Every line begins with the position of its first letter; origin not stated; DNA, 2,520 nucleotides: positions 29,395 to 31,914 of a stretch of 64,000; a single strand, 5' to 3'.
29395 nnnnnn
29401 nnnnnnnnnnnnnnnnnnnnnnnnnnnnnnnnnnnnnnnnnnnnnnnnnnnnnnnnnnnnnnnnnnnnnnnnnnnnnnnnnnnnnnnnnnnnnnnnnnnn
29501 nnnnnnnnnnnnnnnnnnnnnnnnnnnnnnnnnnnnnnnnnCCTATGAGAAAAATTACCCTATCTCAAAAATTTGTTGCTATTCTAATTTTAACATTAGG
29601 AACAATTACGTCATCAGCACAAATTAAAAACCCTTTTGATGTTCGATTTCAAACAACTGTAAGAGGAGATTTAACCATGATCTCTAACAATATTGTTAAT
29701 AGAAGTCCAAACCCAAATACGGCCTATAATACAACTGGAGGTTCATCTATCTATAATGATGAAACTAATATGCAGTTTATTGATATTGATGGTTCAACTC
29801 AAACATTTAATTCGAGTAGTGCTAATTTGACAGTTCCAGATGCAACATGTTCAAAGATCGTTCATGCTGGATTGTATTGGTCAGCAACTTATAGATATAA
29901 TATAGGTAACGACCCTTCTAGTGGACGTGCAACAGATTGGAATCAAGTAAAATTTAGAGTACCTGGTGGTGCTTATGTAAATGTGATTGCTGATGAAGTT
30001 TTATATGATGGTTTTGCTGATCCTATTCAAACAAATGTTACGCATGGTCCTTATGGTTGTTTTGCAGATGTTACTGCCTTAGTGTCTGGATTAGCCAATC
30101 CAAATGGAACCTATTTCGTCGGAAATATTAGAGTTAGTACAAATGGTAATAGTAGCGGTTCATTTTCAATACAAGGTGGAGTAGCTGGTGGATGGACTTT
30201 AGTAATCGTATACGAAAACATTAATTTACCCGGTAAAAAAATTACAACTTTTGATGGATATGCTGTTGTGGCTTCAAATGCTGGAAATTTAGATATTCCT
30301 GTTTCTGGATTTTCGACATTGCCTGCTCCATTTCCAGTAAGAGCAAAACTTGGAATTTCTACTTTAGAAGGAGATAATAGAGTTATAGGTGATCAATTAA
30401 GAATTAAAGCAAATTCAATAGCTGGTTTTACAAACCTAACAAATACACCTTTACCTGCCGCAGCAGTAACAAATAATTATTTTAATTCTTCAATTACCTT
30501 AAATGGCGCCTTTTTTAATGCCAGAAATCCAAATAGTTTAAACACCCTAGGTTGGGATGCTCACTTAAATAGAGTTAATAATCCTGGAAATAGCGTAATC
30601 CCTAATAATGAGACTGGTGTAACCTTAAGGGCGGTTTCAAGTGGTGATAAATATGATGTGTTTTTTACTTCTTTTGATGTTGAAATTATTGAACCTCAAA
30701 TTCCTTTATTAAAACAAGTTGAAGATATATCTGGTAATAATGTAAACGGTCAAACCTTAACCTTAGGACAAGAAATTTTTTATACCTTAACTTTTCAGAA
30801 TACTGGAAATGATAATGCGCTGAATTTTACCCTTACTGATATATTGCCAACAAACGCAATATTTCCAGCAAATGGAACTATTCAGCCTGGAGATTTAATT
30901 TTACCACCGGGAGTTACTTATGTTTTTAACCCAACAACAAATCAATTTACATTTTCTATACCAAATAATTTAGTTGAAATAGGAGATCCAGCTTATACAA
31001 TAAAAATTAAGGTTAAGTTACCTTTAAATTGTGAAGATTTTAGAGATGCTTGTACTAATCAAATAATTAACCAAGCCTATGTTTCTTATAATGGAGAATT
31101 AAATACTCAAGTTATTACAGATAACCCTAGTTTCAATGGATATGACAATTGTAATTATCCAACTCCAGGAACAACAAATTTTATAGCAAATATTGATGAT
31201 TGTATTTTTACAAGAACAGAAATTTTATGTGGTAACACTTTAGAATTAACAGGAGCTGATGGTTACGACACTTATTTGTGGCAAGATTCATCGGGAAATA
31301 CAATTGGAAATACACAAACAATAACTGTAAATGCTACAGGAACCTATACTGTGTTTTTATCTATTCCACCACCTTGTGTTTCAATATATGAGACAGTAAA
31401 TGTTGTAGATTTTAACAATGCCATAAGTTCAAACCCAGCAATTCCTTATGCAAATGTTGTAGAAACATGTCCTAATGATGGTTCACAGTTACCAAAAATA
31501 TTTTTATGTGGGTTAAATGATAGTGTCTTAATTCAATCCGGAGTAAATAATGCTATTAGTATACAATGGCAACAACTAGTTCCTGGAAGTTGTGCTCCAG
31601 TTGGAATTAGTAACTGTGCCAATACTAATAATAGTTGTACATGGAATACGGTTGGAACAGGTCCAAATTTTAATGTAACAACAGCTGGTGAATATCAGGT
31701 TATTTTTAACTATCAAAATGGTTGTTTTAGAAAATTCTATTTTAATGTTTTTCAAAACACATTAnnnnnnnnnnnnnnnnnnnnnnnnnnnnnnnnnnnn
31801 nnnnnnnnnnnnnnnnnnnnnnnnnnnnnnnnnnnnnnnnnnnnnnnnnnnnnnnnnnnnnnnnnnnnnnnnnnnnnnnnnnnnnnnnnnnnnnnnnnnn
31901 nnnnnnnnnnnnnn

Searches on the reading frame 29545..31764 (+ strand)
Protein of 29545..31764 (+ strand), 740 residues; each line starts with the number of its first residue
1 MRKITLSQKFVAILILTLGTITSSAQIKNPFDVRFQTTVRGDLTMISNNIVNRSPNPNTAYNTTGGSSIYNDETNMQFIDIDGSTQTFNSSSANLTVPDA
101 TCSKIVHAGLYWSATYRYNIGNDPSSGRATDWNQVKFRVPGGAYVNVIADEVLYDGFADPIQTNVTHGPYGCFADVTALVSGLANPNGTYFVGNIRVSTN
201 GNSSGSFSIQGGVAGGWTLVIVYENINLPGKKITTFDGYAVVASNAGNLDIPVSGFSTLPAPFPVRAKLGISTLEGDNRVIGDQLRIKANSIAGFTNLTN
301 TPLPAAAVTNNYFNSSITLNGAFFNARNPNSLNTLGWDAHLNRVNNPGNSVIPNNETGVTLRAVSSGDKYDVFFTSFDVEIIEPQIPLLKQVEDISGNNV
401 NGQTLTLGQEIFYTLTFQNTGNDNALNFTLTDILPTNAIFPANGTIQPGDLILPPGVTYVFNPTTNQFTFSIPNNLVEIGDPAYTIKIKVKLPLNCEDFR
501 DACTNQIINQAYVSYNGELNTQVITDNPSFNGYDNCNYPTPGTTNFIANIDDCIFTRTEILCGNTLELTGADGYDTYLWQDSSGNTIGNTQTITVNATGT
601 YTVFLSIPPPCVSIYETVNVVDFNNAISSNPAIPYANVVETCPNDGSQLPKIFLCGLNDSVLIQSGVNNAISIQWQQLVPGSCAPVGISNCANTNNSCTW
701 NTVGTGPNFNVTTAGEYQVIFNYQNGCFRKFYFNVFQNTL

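Call 80: search_protein_representatives(protein=window:29545-31764:+)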
Query: 740 residues. Proteins with E-value up to 0.001 (for the whole library): 2773; up to 1e-10: 1963; up to 1e-30: 837. The best 150 are listed.
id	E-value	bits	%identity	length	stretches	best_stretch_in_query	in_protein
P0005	0.0e+00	1361.9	82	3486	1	24-740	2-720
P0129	8.1e-252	854.0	58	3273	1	19-740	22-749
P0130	3.5e-232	789.0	54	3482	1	12-740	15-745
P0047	5.9e-230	781.7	54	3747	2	20-740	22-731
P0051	1.8e-227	773.5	54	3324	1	8-740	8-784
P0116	7.4e-217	738.4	55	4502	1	26-740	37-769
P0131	1.3e-216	737.6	51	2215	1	8-740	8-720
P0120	1.2e-215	734.4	49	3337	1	15-740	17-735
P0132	1.8e-210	717.2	51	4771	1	6-739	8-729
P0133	5.0e-210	715.8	57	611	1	24-641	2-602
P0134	5.5e-206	702.4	52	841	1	3-740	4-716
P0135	6.6e-205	698.9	58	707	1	12-624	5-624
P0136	2.5e-203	693.7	50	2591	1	9-740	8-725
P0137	7.8e-200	682.1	50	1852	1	15-740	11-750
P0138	6.7e-198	675.7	50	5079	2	18-740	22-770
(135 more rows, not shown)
